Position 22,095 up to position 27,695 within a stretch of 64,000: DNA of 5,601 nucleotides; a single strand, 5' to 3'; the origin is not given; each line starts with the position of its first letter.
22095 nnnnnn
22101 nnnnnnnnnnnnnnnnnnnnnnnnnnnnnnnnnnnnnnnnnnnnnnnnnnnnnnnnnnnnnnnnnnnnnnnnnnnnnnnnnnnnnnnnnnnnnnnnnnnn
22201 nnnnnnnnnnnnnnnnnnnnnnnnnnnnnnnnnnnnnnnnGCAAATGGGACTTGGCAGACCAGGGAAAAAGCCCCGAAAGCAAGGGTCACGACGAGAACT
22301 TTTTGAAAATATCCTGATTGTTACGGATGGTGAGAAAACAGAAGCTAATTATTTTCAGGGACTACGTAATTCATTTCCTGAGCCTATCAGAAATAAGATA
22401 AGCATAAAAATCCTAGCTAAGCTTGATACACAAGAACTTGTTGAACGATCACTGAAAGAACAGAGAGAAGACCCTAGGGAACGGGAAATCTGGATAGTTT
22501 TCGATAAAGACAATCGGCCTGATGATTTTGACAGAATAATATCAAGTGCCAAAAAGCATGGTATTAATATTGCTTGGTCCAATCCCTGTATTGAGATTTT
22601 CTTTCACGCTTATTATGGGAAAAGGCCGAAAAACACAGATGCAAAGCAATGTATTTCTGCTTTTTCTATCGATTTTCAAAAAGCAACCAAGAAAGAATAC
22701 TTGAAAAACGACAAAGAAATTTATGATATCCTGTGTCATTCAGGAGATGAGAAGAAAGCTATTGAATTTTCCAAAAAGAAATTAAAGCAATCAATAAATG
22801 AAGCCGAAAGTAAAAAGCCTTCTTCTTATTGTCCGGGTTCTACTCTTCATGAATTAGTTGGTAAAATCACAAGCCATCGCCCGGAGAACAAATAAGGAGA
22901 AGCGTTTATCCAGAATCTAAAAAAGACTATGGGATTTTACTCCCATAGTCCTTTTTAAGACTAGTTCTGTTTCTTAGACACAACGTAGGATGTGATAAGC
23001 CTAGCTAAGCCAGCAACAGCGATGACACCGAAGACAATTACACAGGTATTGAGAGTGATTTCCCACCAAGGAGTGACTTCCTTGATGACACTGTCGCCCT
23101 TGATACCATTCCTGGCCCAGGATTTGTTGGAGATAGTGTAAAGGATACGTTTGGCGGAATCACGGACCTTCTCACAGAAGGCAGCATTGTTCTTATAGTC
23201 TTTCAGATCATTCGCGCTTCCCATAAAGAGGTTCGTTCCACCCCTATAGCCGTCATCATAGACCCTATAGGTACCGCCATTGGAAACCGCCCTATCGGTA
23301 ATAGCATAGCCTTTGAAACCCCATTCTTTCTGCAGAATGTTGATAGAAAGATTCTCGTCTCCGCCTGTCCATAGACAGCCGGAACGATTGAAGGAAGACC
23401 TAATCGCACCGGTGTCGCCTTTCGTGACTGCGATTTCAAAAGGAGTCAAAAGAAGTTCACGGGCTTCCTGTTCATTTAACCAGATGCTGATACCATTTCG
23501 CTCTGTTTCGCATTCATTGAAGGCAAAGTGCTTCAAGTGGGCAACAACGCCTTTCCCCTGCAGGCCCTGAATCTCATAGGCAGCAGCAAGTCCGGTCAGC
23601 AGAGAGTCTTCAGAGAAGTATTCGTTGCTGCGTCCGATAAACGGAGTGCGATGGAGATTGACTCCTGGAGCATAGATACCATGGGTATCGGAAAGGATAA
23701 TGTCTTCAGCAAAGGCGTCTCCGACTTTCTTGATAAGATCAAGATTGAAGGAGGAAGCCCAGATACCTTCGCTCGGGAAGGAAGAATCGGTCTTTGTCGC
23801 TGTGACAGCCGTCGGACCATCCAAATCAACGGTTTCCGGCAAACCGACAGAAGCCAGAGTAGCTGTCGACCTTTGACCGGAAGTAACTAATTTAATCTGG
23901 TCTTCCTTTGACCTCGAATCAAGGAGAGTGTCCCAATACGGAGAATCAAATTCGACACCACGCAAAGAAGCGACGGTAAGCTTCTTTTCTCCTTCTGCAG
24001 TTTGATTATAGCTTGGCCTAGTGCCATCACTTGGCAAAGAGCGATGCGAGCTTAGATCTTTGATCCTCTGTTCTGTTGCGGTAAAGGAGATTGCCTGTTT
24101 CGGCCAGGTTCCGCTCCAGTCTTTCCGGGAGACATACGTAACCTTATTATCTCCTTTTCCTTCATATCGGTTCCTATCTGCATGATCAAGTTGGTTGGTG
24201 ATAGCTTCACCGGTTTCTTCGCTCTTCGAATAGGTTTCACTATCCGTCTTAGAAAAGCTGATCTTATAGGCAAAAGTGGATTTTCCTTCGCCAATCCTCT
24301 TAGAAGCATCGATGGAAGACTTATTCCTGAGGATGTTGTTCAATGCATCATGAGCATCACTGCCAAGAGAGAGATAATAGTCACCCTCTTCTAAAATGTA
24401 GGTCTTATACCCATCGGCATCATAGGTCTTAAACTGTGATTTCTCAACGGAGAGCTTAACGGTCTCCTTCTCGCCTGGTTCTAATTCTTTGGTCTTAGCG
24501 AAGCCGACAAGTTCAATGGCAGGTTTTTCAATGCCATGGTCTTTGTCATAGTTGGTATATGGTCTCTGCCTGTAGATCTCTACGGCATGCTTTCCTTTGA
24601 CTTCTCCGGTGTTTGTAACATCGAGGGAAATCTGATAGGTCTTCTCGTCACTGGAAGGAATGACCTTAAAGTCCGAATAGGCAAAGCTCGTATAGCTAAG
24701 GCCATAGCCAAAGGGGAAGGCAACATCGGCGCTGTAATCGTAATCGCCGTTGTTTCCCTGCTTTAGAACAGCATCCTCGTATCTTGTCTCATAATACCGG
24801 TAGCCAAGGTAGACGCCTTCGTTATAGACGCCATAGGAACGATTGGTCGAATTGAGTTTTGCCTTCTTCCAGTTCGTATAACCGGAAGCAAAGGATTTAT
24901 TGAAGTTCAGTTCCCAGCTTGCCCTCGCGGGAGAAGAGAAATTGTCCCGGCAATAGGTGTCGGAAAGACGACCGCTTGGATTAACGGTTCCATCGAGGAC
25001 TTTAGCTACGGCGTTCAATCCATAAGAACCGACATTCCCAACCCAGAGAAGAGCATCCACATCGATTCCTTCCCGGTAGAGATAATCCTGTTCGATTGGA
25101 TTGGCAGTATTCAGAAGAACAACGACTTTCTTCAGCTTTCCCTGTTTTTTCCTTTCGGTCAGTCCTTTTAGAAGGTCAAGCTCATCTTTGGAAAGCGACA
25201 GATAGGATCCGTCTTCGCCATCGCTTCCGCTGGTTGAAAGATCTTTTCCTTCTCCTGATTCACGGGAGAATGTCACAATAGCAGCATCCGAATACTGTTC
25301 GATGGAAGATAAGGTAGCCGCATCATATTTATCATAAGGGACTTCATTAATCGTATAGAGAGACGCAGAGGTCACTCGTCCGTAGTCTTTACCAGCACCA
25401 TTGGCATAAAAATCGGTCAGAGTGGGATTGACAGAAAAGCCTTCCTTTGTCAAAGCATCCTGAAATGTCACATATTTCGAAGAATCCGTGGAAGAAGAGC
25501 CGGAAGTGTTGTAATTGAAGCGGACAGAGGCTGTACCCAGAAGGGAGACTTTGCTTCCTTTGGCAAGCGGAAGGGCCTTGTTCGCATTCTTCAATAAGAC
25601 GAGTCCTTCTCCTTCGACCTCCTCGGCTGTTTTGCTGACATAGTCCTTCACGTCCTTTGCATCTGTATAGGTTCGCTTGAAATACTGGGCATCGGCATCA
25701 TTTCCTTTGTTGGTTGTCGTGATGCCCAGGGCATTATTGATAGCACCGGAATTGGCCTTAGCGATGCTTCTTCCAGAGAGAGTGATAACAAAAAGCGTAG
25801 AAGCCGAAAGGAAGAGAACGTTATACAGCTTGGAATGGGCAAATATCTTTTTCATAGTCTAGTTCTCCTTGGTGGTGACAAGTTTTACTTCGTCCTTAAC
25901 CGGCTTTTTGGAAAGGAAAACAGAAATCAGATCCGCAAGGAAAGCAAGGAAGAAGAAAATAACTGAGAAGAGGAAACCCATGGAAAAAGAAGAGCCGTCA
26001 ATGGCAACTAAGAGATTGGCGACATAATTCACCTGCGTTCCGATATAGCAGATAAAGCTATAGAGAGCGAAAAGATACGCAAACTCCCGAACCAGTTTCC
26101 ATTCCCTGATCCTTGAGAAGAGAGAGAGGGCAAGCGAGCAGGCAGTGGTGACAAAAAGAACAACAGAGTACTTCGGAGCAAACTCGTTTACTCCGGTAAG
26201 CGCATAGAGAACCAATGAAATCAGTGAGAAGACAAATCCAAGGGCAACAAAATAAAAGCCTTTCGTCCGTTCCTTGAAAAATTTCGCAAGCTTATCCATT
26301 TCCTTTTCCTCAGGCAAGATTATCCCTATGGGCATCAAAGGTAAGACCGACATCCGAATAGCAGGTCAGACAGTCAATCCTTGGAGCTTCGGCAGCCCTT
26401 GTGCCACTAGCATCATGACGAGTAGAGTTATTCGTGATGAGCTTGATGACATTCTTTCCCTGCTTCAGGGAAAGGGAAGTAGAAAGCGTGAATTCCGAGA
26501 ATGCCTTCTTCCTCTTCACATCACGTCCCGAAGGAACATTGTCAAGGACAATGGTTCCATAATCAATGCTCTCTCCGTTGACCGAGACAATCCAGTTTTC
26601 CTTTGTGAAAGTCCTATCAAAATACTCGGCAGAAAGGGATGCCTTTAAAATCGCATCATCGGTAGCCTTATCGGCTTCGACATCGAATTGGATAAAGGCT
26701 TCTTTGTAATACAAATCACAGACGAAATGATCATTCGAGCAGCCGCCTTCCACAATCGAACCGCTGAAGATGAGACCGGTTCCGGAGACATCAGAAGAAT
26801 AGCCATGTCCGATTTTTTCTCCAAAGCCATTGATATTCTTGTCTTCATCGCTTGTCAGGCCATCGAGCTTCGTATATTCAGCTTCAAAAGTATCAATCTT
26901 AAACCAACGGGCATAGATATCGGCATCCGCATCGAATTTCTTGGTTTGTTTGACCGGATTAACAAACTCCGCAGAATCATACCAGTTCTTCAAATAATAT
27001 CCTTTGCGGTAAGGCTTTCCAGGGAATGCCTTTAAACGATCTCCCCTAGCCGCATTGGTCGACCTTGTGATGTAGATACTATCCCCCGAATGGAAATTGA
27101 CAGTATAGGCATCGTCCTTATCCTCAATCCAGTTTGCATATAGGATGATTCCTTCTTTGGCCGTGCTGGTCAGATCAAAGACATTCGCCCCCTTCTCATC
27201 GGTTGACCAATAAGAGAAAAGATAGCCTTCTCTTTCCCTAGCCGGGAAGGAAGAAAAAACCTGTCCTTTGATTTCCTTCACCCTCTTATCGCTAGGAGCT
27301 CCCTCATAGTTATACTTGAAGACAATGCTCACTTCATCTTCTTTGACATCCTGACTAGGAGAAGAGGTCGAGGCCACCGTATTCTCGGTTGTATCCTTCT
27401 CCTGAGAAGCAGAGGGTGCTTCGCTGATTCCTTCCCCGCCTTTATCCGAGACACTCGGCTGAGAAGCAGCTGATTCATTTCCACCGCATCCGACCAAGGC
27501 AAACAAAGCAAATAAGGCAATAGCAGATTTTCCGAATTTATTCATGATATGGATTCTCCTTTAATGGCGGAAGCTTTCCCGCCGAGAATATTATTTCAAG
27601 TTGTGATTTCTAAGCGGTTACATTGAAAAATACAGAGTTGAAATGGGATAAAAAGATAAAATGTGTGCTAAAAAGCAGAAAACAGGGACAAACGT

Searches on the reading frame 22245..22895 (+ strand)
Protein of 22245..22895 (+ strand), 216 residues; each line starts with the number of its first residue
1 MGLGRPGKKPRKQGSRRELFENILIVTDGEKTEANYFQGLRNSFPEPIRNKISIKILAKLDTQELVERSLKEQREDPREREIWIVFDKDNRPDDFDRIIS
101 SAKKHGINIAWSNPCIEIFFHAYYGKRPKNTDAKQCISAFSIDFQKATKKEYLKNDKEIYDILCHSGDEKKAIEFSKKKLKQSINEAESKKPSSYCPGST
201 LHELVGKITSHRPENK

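Call 78: search_protein_families(library=pfam, proteins=[window:22245-22895:+], max_evalue=0.001)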
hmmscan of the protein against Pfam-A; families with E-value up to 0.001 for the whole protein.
window:22245-22895:+ (216 aa): 1 family
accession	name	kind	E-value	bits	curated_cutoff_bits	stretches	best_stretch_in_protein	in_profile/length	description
PF13707.11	RloB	-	4.6e-35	122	31.5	1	23-208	1-195/195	RloB-like protein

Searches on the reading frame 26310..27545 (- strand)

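Call 22: search_protein_families(library=pfam, proteins=[window:26310-27545:-], max_evalue=0.01)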
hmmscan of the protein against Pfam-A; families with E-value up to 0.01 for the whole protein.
window:26310-27545:- (411 aa): 1 family
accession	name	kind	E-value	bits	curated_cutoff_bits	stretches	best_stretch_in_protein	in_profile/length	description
PF09479.16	Flg_new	-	9.4e-13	48.5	27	2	147-212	1-64/65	Listeria-Bacteroides repeat domain (List_Bact_rpt)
